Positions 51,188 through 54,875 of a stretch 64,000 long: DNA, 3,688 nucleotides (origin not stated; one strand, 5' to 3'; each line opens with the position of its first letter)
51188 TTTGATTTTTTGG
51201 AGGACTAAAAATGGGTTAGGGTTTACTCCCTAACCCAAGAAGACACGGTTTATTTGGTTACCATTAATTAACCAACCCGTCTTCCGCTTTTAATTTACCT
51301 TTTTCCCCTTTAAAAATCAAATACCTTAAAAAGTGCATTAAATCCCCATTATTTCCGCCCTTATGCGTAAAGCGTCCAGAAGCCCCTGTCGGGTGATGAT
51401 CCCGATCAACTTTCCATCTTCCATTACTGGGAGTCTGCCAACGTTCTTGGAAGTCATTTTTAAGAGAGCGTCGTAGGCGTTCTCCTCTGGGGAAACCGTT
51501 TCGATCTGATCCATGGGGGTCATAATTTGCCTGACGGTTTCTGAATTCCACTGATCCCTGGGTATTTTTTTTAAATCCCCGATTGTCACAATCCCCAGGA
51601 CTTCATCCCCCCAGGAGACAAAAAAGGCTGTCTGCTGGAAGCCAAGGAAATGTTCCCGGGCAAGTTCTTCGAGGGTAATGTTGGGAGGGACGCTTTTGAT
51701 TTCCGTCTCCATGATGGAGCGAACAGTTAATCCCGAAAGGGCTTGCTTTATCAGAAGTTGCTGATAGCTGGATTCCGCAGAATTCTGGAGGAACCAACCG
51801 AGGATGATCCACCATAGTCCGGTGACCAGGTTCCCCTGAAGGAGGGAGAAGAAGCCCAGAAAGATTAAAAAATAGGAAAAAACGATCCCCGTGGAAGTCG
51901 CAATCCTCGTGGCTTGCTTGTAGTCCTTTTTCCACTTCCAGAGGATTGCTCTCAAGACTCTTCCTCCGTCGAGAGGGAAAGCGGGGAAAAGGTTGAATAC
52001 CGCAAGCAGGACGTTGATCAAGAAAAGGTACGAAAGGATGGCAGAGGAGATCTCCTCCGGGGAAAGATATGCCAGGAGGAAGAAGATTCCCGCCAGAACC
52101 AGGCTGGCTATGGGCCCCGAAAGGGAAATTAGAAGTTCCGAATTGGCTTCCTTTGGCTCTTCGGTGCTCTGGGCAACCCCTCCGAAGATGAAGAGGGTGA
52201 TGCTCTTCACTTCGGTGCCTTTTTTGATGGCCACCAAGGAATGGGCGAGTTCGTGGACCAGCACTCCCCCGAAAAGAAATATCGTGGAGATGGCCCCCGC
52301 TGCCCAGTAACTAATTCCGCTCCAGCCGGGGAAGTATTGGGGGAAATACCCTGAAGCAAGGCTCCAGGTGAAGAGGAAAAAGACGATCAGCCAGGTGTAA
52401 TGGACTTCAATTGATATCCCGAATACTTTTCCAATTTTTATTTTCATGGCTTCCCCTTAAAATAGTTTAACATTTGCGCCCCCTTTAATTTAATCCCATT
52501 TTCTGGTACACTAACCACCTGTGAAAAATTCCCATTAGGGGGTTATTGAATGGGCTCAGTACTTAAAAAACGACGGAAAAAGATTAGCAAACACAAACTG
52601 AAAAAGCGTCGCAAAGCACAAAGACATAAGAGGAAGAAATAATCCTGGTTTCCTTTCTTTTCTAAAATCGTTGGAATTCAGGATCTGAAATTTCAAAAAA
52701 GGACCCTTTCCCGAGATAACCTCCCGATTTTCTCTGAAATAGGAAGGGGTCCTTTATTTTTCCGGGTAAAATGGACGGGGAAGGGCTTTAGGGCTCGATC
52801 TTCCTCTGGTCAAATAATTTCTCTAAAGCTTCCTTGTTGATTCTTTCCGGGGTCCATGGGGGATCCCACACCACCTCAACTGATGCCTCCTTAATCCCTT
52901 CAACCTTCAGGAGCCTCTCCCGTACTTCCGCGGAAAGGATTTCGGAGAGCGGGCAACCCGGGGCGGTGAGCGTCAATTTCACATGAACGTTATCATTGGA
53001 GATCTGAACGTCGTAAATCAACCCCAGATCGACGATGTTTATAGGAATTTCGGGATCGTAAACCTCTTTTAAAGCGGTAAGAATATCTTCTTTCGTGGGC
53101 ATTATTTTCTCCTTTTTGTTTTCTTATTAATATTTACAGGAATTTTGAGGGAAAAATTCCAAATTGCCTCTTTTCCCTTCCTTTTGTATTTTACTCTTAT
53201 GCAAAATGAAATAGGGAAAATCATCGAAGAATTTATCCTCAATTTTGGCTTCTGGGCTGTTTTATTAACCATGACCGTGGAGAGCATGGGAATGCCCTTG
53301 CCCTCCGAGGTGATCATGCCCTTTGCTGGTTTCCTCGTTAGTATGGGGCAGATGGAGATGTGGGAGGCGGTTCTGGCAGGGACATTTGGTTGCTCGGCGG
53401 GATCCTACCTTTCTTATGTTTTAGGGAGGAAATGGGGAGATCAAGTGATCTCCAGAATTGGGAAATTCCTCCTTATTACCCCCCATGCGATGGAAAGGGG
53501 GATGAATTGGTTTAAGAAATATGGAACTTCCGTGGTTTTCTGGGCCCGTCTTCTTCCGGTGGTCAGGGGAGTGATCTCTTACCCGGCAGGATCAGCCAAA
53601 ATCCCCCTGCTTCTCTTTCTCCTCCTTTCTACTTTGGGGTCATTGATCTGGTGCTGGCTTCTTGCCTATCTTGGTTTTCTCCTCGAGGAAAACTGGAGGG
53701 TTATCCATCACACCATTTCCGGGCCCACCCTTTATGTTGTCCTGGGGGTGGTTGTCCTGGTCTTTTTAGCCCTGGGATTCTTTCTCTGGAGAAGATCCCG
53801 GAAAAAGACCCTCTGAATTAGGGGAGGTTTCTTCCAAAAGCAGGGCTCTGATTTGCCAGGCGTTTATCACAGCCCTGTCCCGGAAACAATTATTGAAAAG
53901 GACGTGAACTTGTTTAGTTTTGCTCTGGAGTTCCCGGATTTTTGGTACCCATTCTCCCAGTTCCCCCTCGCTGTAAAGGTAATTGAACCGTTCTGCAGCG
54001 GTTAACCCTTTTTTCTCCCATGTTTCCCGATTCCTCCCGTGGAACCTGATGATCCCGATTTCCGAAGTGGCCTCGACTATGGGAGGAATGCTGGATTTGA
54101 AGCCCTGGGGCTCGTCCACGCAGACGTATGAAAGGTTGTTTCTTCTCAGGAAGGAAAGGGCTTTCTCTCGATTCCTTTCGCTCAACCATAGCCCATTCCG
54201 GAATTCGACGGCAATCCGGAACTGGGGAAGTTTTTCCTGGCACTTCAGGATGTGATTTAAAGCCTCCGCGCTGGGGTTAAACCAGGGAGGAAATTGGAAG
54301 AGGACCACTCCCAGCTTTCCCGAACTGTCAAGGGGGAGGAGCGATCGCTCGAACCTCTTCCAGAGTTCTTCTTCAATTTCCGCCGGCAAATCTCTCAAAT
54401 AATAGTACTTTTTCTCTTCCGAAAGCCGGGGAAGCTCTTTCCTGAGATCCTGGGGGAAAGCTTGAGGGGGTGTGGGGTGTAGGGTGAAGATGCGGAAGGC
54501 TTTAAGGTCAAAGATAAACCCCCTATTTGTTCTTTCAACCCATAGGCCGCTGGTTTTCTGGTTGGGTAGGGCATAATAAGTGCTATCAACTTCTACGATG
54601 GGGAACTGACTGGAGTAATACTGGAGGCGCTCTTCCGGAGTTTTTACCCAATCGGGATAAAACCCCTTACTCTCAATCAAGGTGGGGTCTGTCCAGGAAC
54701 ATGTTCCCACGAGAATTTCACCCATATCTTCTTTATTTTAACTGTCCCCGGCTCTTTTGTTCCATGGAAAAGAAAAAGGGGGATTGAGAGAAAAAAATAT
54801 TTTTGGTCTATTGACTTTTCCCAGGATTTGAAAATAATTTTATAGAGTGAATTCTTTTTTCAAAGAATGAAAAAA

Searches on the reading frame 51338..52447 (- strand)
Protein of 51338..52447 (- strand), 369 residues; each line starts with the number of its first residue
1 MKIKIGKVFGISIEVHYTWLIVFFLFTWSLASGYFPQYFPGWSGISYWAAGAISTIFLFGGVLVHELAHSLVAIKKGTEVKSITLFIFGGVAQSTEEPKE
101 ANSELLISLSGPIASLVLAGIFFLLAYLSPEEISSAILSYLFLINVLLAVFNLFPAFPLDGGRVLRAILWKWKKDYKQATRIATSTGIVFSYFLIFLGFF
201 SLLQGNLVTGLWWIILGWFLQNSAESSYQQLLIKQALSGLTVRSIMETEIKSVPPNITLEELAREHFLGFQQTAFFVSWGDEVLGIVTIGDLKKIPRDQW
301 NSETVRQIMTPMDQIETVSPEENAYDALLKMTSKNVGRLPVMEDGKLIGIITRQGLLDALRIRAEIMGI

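Call 58: search_protein_families(library=pfam, proteins=[window:51338-52447:-], max_evalue=0.00001)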
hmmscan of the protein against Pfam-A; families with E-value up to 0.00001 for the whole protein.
window:51338-52447:- (369 aa): 3 families
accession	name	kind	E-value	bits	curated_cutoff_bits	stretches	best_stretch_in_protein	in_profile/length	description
PF02163.28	Peptidase_M50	-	2.6e-24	86.2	27.2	2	134-192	159-219/221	Peptidase family M50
PF00571.33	CBS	-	5.4e-21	75.1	24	1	305-360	1-55/57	CBS domain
PF13398.12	Peptidase_M50B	-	4.5e-10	40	26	1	53-199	16-159/201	Peptidase M50B-like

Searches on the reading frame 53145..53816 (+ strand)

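Call 58: search_protein_families(library=pfam, proteins=[window:53145-53816:+], max_evalue=0.00001)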
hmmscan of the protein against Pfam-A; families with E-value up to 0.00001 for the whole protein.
window:53145-53816:+ (223 aa): 1 family
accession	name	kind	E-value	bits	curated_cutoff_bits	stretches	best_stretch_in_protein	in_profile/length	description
PF09335.16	VTT_dom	-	3.4e-20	73.2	33.9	1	52-177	1-121/123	VTT domain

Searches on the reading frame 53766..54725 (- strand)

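Call 58: search_protein_families(library=pfam, proteins=[window:53766-54725:-], max_evalue=0.00001)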
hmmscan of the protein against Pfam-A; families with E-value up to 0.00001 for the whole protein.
window:53766-54725:- (319 aa): 1 family
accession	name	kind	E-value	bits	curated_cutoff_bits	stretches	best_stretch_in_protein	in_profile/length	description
PF01904.24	DUF72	-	2e-57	195.2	25.3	1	23-293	1-215/217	Protein of unknown function DUF72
